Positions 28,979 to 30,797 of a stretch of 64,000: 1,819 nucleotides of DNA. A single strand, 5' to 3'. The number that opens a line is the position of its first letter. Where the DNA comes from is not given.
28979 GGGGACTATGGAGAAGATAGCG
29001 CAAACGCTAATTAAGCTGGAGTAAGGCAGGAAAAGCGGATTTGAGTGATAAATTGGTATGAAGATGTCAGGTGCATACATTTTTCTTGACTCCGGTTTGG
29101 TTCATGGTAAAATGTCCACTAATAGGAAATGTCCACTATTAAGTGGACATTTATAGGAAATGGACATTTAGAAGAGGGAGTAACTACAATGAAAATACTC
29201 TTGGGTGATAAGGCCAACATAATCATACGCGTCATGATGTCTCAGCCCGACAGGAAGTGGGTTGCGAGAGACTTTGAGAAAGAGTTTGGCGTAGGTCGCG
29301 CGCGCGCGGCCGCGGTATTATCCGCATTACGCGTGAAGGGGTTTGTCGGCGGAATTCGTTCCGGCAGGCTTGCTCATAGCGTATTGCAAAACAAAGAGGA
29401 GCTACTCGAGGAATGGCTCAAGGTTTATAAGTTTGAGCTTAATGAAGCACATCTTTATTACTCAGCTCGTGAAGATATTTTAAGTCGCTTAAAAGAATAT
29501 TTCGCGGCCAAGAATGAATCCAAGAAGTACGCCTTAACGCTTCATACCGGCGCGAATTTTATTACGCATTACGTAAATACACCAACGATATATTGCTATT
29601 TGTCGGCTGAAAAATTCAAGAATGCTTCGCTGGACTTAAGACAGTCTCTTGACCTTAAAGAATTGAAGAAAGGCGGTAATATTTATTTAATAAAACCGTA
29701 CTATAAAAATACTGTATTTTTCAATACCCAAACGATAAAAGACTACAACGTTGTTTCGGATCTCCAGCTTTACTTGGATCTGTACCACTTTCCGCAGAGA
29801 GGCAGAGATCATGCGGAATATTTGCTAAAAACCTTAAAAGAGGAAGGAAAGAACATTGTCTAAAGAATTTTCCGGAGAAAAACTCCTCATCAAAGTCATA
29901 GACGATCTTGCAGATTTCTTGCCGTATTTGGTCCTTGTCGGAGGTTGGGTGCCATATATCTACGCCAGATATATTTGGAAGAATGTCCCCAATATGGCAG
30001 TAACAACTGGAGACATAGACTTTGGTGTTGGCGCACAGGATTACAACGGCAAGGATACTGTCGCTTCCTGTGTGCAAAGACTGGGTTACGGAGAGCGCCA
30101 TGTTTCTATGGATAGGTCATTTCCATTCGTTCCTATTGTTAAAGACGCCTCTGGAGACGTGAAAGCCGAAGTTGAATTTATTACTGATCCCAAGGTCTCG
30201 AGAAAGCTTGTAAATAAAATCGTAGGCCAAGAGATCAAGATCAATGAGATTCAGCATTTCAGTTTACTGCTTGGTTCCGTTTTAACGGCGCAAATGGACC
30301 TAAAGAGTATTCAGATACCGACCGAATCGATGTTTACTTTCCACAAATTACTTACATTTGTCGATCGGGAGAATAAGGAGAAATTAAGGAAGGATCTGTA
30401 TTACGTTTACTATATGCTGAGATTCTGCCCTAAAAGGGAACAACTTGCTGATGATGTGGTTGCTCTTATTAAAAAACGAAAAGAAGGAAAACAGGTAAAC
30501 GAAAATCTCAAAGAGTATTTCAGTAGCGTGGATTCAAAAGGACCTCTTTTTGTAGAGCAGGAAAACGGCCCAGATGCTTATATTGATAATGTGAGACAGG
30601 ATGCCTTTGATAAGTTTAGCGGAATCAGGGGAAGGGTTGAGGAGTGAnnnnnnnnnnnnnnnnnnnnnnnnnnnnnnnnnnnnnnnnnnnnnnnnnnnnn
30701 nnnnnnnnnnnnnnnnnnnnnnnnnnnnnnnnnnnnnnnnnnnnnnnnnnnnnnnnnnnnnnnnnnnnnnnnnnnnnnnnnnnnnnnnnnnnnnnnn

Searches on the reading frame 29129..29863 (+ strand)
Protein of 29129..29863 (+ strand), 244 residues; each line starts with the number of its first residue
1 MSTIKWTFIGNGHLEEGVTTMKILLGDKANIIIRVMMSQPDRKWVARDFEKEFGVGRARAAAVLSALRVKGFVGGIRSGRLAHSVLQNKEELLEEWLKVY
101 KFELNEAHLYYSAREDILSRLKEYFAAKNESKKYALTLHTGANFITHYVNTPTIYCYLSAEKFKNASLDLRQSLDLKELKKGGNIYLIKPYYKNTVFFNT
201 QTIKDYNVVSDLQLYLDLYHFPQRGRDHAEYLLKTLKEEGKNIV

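Call 3: search_protein_families(library=pfam, proteins=[window:29129-29863:+], max_evalue=1)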
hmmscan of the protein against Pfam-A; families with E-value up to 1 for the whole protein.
window:29129-29863:+ (244 aa): 3 families
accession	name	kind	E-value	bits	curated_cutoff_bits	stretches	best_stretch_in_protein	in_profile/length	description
PF09952.14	AbiEi_2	-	2.3e-10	41.4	21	1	86-232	2-137/143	Transcriptional regulator, AbiEi antitoxin, Type IV TA system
PF10516.15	SHNi-TPR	-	0.0071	16.3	21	1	158-178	12-32/38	SHNi-TPR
PF22714.1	SNaCT8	-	0.1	13.1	27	1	129-203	48-122/164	Short NACHT-associated C-Terminal domain, family 8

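Call 4: search_protein_families(library=ncbifam, proteins=[window:29129-29863:+], max_evalue=1)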
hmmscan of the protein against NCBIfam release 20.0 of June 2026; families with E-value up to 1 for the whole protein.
window:29129-29863:+ (244 aa): 1 family
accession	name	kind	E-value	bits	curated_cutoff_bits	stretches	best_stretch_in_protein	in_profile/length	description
TIGR02553.1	SipD_IpaD_SspD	equivalog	0.063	12.8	219.25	1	60-133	89-162/317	type III secretion system needle tip protein SctA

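Call 5: search_protein_families(library=padloc, proteins=[window:29129-29863:+], max_evalue=1)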
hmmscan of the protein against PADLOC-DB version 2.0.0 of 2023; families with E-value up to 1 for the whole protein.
window:29129-29863:+ (244 aa): 0 families

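Call 41: search_protein_families(library=phrogs, proteins=[window:29189-29863:+], max_evalue=0.01)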
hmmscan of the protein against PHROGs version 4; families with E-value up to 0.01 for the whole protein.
window:29189-29863:+ (224 aa): 0 families

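Call 104: list_cluster_members(proteins=[window:29189-29863:+, window:29856-30647:+, window:30644-31336:+, window:31340-31894:+])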
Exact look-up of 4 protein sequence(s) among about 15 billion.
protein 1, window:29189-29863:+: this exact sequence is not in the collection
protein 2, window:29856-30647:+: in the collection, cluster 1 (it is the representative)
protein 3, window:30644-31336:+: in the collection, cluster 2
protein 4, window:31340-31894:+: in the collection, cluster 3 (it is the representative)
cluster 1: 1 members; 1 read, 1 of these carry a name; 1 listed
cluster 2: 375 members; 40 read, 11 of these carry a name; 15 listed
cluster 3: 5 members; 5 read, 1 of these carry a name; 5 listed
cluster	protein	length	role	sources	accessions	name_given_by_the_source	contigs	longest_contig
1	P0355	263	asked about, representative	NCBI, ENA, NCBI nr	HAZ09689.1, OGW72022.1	MAG: hypothetical protein A2047_03340 [Omnitrophica bacterium GWA2_41_15]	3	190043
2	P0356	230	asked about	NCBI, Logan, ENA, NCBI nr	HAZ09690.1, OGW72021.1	MAG: hypothetical protein A2047_03335 [Omnitrophica bacterium GWA2_41_15]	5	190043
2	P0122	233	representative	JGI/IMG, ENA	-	-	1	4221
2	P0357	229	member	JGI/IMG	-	serine/threonine protein phosphatase 1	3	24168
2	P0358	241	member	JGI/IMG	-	serine/threonine protein phosphatase 1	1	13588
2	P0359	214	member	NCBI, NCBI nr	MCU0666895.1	MAG: hypothetical protein MUF05_07370 [Candidatus Omnitrophica bacterium] | hypothetical protein [Candidatus Omnitrophota bacterium]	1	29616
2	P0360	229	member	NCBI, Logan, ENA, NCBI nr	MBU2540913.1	MAG: metallophosphoesterase [Candidatus Omnitrophica bacterium] | metallophosphoesterase [Candidatus Omnitrophota bacterium]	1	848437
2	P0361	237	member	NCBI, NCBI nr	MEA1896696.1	MAG: metallophosphoesterase [Bacteroidota bacterium] | metallophosphoesterase [Bacteroidota bacterium]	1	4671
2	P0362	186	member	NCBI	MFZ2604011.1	MAG: metallophosphoesterase, partial [Candidatus Omnitrophota bacterium]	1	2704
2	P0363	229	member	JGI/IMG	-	serine/threonine protein phosphatase 1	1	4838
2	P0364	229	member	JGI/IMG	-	serine/threonine protein phosphatase 1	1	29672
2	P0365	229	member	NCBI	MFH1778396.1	MAG: metallophosphoesterase [Candidatus Omnitrophota bacterium]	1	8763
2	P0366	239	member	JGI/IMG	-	serine/threonine protein phosphatase 1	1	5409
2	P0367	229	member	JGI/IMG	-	-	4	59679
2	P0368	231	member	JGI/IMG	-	-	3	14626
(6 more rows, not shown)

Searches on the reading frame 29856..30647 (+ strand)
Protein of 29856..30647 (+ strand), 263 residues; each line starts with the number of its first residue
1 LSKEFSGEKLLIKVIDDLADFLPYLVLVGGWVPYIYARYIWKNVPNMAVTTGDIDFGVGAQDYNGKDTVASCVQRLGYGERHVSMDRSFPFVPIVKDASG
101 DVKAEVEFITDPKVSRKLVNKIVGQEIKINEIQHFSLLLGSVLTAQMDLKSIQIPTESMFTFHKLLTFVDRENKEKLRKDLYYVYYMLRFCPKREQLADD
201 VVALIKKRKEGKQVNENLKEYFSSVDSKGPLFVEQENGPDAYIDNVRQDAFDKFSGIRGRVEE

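Call 3: search_protein_families(library=pfam, proteins=[window:29856-30647:+], max_evalue=1)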
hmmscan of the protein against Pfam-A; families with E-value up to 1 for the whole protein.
window:29856-30647:+ (263 aa): 2 families
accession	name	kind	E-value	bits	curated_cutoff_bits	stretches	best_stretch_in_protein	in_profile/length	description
PF12281.14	NTP_transf_8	-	6e-07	30.1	26.3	1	14-195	9-205/218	Nucleotidyltransferase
PF08843.17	AbiEii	-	0.02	15.3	22.5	1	150-223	129-204/238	Nucleotidyl transferase AbiEii toxin, Type IV TA system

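Call 4: search_protein_families(library=ncbifam, proteins=[window:29856-30647:+], max_evalue=1)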
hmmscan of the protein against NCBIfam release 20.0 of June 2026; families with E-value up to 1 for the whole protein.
window:29856-30647:+ (263 aa): 3 families
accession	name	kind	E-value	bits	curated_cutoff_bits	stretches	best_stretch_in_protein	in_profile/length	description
NF000424.4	CfrAB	exception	0.018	14.4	530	1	148-227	214-293/338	Cfr family 23S rRNA (adenine(2503)-C(8))-methyltransferase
TIGR04432.1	rSAM_Cfr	equivalog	0.027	13.7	550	1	149-224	217-292/341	Cfr family 23S rRNA (adenine(2503)-C(8))-methyltransferase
NF011024.0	PRK14453.1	equivalog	0.039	13.2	468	1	149-224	219-294/348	23S rRNA (adenine(2503)-C(8))-methyltransferase Cfr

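Call 5: search_protein_families(library=padloc, proteins=[window:29856-30647:+], max_evalue=1)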
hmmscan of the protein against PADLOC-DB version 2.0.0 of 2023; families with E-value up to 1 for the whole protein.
window:29856-30647:+ (263 aa): 1 family
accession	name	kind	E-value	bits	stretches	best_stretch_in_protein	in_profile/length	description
PDLC01576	Csm2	-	0.012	14.2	1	170-207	20-57/87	CAS-III-A; effector_SS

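Call 9: search_solved_structures(query=window:29856-30647:+, max_evalue=10)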
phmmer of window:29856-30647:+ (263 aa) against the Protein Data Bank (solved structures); distinct sequences matched with E-value up to 10: 1.
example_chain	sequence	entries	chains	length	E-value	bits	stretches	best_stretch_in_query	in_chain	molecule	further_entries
9p0p_A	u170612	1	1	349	1.1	12.3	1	148-233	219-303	Ribosomal RNA large subunit methyltransferase Cfr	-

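Call 41: search_protein_families(library=phrogs, proteins=[window:29856-30647:+], max_evalue=0.01)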
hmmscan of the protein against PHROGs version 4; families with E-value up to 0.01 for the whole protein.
window:29856-30647:+ (263 aa): 0 families

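Call 98: search_dna_similar(query=window:29856-30647:+, collection=plasmids, mode=protein, max_evalue=0.001, max_rows=15)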
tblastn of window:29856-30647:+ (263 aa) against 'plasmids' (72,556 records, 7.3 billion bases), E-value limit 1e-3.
No match.
